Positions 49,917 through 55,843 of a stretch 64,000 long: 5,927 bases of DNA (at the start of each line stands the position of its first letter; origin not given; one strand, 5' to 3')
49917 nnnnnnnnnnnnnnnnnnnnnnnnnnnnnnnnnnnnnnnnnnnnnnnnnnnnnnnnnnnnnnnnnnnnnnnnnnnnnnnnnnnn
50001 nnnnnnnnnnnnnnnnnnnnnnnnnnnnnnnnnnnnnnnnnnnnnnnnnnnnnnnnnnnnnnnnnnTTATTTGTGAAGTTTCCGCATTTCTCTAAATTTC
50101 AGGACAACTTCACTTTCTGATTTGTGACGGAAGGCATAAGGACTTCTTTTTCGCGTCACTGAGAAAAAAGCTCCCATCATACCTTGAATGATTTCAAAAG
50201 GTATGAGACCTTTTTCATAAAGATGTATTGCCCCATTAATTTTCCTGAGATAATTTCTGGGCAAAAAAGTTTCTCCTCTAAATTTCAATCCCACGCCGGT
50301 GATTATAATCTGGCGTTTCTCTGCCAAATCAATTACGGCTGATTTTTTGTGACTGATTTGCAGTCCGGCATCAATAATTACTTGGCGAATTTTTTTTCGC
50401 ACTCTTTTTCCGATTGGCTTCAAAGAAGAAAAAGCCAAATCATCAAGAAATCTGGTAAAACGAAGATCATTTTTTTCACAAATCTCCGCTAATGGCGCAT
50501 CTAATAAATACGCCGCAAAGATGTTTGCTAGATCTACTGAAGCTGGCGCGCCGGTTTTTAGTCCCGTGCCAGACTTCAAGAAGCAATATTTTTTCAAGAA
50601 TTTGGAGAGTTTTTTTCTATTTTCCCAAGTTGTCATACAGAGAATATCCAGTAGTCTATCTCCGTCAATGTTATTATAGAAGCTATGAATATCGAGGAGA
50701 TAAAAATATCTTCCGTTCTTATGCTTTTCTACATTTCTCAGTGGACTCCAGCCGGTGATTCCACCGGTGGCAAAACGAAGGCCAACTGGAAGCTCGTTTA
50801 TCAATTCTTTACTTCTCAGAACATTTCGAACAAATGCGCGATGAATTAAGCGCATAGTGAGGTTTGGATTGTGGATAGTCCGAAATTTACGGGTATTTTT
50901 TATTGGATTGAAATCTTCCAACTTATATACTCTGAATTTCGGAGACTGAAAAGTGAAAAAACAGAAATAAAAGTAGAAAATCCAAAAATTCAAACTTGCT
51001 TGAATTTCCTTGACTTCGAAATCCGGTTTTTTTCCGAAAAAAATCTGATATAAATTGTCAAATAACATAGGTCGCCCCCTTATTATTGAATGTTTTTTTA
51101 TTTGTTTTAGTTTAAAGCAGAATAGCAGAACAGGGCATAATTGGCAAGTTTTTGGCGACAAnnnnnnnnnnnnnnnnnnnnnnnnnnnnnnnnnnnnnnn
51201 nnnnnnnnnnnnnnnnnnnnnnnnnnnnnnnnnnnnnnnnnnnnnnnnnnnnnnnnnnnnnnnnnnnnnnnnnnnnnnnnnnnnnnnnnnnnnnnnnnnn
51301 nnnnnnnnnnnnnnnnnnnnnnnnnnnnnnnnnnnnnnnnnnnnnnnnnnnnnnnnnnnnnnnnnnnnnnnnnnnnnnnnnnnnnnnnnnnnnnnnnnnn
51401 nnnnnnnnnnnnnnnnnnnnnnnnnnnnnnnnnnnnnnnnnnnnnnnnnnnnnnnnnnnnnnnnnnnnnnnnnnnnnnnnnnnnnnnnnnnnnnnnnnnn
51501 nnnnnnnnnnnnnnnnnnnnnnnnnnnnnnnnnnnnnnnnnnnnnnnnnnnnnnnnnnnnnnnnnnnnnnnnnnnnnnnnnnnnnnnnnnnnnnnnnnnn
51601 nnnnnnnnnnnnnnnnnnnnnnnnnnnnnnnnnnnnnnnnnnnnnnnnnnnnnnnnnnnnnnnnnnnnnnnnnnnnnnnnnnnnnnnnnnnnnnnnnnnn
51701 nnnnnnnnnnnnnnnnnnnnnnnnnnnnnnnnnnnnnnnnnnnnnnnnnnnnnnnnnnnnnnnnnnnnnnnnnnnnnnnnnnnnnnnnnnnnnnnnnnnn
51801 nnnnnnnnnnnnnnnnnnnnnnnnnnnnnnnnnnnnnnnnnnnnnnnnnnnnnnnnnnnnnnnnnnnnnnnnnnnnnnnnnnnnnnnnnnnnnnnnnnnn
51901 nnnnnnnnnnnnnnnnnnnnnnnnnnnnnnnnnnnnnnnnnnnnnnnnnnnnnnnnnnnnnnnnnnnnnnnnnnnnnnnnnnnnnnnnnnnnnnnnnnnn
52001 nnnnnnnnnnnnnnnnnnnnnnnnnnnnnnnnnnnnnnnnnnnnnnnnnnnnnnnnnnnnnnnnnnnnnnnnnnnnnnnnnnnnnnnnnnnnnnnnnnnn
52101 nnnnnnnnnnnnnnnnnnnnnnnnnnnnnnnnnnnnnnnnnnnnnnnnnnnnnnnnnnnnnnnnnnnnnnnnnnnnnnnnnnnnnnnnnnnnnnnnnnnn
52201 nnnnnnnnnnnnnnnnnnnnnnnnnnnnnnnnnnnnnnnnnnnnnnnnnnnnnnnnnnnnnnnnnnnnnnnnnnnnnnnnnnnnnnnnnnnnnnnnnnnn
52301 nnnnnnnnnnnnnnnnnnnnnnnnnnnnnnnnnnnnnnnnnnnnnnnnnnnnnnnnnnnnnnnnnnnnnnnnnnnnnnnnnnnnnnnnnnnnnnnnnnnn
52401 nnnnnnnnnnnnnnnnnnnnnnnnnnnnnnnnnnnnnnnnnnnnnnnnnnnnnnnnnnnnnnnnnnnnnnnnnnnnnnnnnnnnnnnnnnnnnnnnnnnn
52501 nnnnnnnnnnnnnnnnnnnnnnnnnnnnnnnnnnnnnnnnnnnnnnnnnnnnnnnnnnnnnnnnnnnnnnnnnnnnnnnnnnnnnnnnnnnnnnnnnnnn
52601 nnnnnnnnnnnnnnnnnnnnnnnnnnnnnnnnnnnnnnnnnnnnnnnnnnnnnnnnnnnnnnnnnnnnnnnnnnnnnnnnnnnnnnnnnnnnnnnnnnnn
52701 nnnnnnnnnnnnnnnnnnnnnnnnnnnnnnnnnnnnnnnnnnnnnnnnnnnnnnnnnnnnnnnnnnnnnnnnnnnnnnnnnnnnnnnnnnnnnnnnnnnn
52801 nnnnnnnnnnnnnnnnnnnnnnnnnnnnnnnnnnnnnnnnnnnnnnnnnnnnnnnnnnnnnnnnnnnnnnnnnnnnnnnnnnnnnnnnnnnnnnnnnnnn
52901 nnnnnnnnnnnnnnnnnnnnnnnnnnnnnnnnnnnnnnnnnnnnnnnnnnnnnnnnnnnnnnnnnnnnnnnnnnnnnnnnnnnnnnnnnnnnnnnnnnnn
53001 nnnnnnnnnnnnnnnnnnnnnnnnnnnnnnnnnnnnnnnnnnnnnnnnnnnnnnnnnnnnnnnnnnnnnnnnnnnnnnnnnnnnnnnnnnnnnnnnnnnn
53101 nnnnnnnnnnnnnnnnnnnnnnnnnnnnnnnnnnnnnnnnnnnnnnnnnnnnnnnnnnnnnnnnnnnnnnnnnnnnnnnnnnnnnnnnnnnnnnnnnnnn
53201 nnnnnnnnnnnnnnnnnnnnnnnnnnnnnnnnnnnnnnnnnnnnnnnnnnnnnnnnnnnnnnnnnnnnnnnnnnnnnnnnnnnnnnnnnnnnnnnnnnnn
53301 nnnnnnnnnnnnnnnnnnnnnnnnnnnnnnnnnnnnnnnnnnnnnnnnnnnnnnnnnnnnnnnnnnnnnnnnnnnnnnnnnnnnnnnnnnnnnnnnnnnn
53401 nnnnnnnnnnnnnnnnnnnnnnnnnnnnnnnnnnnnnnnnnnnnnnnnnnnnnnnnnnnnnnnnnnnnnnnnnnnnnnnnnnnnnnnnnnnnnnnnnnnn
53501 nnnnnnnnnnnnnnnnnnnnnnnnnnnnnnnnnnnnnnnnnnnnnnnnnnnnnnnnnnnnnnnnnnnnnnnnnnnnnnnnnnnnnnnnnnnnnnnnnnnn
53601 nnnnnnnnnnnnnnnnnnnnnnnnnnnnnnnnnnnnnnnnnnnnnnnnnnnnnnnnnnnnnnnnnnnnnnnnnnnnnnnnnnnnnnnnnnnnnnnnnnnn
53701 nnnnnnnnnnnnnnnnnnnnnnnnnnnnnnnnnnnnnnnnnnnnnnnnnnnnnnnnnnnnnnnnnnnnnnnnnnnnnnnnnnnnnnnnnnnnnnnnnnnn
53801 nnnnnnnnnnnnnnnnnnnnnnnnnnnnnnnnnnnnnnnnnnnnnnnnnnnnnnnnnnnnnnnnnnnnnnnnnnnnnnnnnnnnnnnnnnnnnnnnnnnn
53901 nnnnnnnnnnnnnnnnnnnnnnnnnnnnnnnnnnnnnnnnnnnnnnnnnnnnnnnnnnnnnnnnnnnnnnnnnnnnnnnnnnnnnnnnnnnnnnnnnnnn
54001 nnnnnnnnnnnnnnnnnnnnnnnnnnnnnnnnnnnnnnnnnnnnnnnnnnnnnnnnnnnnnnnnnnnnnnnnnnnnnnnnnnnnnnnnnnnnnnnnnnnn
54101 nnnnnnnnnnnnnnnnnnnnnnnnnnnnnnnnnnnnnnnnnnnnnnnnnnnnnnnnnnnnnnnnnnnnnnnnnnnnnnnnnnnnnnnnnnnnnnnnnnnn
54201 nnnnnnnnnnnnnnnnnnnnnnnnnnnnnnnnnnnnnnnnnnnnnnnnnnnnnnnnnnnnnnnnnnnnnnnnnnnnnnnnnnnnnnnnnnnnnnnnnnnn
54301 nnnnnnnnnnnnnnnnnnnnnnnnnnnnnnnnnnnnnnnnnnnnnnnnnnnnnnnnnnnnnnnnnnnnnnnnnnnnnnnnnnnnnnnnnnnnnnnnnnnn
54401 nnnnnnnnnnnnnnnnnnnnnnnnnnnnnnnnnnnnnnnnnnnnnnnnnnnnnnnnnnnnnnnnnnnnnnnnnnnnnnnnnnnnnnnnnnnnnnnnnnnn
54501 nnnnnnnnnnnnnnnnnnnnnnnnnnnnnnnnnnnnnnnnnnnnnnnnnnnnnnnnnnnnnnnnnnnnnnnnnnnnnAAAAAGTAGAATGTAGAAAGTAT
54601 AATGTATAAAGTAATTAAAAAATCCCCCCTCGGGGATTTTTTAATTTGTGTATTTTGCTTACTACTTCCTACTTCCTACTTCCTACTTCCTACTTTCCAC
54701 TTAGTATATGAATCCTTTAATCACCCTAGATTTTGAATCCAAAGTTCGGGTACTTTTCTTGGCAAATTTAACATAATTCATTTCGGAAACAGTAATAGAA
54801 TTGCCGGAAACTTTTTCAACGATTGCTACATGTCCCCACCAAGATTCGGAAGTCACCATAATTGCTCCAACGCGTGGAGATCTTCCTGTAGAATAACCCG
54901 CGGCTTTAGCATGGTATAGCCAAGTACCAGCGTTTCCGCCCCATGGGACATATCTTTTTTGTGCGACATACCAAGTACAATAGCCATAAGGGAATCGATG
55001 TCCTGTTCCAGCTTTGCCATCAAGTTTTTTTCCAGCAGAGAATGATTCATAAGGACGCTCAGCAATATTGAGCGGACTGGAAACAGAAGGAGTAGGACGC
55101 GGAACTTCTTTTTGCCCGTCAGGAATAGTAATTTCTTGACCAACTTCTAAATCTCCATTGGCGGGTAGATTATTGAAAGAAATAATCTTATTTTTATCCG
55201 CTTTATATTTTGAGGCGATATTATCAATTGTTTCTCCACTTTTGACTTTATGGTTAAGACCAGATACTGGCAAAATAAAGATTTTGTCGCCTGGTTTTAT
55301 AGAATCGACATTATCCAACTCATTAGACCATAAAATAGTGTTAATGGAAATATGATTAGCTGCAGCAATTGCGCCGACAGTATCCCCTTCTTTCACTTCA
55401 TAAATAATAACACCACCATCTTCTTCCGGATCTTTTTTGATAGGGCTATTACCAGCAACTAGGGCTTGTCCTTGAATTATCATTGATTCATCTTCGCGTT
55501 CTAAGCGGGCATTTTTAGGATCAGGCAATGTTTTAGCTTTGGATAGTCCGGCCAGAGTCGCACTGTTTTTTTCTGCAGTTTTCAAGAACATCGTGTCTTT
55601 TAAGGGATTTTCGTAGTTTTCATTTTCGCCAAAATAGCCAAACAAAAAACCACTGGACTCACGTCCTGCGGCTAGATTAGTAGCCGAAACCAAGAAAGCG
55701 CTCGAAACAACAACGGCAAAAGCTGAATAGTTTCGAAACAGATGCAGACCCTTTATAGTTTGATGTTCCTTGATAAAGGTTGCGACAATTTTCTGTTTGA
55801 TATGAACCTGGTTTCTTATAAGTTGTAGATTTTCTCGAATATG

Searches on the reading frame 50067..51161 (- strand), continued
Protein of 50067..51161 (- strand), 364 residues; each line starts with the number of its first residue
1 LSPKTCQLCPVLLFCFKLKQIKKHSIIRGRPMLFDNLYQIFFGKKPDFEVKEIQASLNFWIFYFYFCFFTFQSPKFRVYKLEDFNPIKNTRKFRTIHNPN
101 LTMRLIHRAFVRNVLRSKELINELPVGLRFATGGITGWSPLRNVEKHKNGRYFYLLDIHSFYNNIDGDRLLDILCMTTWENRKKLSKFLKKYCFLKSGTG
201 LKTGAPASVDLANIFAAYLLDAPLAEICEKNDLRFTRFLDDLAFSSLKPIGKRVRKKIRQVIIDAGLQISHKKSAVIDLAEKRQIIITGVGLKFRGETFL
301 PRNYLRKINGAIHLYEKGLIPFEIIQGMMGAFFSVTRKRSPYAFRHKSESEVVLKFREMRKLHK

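Call 65: search_protein_families(library=ncbifam, proteins=[P0001, P0008, P0006], max_evalue=0.001)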
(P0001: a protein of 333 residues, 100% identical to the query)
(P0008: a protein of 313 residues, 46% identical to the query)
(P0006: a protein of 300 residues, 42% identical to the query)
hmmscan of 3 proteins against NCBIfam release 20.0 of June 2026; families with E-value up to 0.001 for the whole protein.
P0001 (333 aa): 6 families
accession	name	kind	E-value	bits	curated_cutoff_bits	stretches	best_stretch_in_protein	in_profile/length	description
NF038233.2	retron_St85_RT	exception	8e-32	110.7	235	1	55-298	30-270/289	retron St85 family RNA-directed DNA polymerase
NF042941.1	Retron_TIR_antiphage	equivalog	5.3e-20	71.6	600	1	51-283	30-264/464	TIR domain-containing anti-phage reverse transcriptase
NF038237.1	retron_Ec67_fus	exception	5e-14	51.7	450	1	49-258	36-258/572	retron Ec67 family RNA-directed DNA polymerase/endonuclease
TIGR04416.1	group_II_RT_mat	equivalog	7e-10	38.5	300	1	120-270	123-269/353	group II intron reverse transcriptase/maturase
NF041747.1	Drt3a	equivalog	1.5e-09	37.7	200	1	118-251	109-243/412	antiviral reverse transcriptase Drt3a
NF041746.1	Drt2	equivalog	9.3e-08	31.6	390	1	165-269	219-322/416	antiviral reverse transcriptase Drt2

P0008 (313 aa): 5 families
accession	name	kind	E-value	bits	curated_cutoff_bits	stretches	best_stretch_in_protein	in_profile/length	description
NF038233.2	retron_St85_RT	exception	3.3e-23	82.4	235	1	30-280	36-278/289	retron St85 family RNA-directed DNA polymerase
NF042941.1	Retron_TIR_antiphage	equivalog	3e-21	75.8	600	1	31-259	40-266/464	TIR domain-containing anti-phage reverse transcriptase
NF038237.1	retron_Ec67_fus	exception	3.5e-17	62.1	450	1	31-251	48-275/572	retron Ec67 family RNA-directed DNA polymerase/endonuclease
TIGR04416.1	group_II_RT_mat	equivalog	3.5e-06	26.4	300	1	86-226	123-257/353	group II intron reverse transcriptase/maturase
NF041746.1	Drt2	equivalog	0.00014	21.2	390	1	143-224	222-302/416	antiviral reverse transcriptase Drt2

P0006 (300 aa): 5 families
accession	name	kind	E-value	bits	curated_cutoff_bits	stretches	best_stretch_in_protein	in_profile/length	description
NF038233.2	retron_St85_RT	exception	1.7e-30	106.3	235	1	29-263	33-269/289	retron St85 family RNA-directed DNA polymerase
NF042941.1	Retron_TIR_antiphage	equivalog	1.6e-26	93.1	600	1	29-250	37-265/464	TIR domain-containing anti-phage reverse transcriptase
NF038237.1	retron_Ec67_fus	exception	6.9e-18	64.4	450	1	32-213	48-248/572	retron Ec67 family RNA-directed DNA polymerase/endonuclease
TIGR04416.1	group_II_RT_mat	equivalog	2.1e-05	23.8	300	1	138-241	182-274/353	group II intron reverse transcriptase/maturase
NF041747.1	Drt3a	equivalog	4.6e-05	22.9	200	1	81-218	108-243/412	antiviral reverse transcriptase Drt3a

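Call 69: find_related_loci(query=A2, collection=viral_contigs, flank=2500)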
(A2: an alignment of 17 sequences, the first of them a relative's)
Query A2 (333 aa) in viral_contigs; peptide patterns used: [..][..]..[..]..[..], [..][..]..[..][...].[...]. (x = any residue, [..] = any of these).
85 stretches matched a pattern; 4 encode a relative of the query (tblastn E <= 1e-3); 4 distinct loci.
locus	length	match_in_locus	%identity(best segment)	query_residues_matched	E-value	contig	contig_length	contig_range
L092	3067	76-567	27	41-215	2e-11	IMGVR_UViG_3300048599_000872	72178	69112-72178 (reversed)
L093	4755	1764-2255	26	41-215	1e-10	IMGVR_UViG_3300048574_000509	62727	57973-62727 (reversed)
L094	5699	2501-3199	22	57-294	1e-8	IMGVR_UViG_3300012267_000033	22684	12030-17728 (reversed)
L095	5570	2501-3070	28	112-304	1e-8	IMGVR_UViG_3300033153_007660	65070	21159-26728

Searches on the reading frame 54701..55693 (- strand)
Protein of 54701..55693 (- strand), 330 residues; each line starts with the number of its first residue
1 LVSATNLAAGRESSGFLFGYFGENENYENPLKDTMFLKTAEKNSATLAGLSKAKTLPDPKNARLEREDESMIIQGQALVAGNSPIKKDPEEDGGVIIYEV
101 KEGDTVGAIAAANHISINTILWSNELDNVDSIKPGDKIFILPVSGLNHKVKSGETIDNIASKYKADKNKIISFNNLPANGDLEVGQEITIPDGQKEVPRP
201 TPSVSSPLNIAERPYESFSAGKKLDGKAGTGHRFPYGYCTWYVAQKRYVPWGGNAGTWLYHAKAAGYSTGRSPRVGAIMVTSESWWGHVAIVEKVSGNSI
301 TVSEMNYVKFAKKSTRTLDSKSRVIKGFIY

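Call 3: search_protein_families(library=pfam, proteins=[window:54701-55693:-], max_evalue=0.01)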
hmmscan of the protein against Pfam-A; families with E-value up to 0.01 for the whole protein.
window:54701-55693:- (330 aa): 4 families
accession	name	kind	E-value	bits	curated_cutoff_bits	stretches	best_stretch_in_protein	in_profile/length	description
PF01476.26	LysM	-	1.3e-22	79.9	20.9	2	148-191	1-43/43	LysM domain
PF05257.22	CHAP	-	2.2e-17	63.8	26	1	231-306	3-81/81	CHAP domain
PF23473.1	LysM3_LYK4_5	-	1.5e-06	28.6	29.3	0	98-133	5-39/48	LYK4/5 LysM3 domain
PF23446.1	LysM1_NFP_LYK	-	0.0035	18.6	36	0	155-191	17-54/60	NFP/LYK LysM1 domain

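Call 4: search_protein_families(library=padloc, proteins=[window:54701-55693:-], max_evalue=0.01)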
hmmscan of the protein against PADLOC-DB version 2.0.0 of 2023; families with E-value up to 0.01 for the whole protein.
window:54701-55693:- (330 aa): 0 families
